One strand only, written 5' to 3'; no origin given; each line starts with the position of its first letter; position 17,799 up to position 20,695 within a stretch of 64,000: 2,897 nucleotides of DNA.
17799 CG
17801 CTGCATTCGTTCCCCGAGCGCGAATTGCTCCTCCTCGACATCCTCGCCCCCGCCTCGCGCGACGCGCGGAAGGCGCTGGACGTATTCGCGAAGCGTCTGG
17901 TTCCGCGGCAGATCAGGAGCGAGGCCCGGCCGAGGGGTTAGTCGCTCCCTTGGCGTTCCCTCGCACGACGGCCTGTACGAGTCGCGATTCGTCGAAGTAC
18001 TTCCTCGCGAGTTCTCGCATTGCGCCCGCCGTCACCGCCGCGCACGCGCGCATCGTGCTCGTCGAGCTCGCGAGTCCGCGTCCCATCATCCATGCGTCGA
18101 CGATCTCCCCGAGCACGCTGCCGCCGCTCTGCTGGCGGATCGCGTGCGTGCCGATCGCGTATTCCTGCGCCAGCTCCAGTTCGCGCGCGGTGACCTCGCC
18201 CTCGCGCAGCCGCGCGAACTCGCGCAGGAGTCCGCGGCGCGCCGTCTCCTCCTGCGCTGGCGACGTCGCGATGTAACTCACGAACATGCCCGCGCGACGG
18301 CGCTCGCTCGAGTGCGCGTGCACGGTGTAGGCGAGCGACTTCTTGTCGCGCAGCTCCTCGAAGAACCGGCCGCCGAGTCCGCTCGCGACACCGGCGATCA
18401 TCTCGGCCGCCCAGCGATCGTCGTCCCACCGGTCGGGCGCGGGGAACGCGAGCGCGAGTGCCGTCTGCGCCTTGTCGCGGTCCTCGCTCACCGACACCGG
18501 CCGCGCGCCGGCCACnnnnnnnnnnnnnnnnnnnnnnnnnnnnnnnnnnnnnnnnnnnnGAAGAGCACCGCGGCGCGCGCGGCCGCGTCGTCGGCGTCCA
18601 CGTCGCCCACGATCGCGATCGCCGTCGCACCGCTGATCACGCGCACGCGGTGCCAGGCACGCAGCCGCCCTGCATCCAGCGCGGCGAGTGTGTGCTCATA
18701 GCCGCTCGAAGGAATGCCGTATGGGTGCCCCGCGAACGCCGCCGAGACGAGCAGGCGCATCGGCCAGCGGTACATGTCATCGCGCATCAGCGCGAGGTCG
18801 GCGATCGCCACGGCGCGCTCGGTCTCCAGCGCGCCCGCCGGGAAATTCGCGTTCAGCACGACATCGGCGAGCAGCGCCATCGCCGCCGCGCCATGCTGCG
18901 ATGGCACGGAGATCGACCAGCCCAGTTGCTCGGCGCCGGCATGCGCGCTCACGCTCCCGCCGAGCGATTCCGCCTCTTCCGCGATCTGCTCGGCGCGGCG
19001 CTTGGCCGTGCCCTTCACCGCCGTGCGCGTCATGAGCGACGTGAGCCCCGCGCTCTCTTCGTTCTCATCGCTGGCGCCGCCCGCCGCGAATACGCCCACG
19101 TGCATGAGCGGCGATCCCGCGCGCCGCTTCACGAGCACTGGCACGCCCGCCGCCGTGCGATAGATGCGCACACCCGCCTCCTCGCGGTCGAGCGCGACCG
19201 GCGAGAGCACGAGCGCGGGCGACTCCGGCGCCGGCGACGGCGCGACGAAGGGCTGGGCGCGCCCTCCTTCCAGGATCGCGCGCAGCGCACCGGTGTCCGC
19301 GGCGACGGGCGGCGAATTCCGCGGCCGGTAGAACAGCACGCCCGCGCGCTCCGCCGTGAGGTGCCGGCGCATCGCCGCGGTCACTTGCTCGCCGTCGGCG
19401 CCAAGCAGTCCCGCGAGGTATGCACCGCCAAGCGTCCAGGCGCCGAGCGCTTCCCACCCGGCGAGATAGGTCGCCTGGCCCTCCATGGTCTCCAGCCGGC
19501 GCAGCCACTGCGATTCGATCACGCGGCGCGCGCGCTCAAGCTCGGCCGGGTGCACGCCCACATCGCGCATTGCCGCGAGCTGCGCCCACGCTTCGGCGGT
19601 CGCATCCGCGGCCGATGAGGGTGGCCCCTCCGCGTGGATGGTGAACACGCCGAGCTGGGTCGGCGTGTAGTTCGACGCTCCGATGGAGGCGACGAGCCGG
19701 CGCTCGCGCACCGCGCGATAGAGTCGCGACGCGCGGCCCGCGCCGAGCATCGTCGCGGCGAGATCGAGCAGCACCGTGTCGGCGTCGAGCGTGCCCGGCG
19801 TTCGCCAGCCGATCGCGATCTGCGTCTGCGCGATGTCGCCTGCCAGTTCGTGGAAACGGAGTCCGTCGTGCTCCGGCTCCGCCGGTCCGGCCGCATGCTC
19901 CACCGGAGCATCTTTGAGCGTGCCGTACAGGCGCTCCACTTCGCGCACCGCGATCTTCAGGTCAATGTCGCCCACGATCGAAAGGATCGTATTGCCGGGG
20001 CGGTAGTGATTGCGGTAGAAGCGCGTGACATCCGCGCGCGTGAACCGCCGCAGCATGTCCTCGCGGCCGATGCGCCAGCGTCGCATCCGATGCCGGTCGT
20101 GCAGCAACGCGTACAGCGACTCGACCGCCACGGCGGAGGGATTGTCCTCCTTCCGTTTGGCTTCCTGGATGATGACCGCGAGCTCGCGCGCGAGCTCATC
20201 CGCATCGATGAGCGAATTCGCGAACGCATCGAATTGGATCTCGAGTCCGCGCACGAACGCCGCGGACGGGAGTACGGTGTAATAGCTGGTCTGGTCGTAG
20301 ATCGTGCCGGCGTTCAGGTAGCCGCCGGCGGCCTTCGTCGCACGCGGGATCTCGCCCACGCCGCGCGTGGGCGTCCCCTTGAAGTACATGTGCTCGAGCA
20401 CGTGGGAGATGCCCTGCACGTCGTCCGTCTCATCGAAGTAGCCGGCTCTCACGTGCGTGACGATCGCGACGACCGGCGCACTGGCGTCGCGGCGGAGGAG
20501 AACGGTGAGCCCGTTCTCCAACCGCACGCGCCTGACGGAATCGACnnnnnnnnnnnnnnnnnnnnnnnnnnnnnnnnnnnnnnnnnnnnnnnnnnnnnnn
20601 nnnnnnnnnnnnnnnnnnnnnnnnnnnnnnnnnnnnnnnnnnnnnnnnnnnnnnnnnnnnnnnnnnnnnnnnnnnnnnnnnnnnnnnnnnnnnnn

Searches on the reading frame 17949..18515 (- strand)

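Call 58: search_protein_families(library=pfam, proteins=[window:17949-18515:-], max_evalue=0.001)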
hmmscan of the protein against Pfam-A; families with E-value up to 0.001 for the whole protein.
window:17949-18515:- (189 aa): 1 family
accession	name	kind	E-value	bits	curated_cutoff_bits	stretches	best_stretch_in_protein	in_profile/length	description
PF05193.26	Peptidase_M16_C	-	1e-14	55.3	23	1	9-118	68-179/181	Peptidase M16 inactive domain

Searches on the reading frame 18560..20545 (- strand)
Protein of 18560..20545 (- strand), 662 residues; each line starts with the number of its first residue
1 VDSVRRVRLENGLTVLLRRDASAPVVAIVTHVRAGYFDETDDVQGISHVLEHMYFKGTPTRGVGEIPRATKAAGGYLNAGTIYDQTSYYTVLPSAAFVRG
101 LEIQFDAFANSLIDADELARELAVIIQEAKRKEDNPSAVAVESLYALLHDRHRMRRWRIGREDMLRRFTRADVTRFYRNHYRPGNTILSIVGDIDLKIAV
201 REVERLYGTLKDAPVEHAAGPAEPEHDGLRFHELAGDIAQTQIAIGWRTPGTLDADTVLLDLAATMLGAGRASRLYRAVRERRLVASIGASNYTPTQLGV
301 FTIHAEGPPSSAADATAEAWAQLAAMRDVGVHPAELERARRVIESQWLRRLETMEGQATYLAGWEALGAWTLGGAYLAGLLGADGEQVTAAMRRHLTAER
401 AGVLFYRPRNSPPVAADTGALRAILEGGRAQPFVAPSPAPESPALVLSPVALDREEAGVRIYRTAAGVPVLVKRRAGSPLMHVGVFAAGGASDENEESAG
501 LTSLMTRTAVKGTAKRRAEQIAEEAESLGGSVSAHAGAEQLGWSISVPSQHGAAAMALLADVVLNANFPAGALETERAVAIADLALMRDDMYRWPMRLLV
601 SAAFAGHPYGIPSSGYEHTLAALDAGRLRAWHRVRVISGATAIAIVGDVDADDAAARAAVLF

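Call 58: search_protein_families(library=pfam, proteins=[window:18560-20545:-], max_evalue=0.001)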
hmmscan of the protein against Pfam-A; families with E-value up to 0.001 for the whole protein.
window:18560-20545:- (662 aa): 2 families
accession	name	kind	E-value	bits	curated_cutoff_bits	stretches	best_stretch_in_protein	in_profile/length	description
PF00675.25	Peptidase_M16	-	8.8e-40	136.5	22.3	2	15-146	2-133/149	Insulinase (Peptidase family M16)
PF05193.26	Peptidase_M16_C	-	7.8e-34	117.6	23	1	168-341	2-179/181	Peptidase M16 inactive domain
